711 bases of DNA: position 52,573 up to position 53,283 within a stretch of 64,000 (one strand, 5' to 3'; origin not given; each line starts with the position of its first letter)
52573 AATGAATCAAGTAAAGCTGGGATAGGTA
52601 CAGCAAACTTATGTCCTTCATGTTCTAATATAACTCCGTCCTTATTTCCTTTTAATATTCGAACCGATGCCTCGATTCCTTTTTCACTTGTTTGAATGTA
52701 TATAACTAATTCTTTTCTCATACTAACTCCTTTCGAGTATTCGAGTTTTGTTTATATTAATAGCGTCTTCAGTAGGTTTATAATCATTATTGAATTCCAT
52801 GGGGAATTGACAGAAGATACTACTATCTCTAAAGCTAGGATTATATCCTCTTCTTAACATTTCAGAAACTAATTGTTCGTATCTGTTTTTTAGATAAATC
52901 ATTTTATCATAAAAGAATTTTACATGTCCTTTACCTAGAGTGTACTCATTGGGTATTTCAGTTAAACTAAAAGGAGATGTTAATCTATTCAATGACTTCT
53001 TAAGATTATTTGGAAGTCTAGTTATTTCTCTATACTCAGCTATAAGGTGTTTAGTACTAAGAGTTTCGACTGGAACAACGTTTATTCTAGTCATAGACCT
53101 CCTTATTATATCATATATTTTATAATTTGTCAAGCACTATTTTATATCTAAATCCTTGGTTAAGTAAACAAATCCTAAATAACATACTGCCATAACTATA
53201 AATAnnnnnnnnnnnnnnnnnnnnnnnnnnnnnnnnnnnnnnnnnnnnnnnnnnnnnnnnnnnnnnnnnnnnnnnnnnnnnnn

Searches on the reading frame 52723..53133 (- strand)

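Call 64: search_protein_families(library=pfam, proteins=[window:52723-53133:-], max_evalue=0.001)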
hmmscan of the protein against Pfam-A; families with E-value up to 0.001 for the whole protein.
window:52723-53133:- (136 aa): 1 family
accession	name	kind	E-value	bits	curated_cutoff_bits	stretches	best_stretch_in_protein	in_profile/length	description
PF03013.19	Pyr_excise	-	2.5e-16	60.3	23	1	14-100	1-76/81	Pyrimidine dimer DNA glycosylase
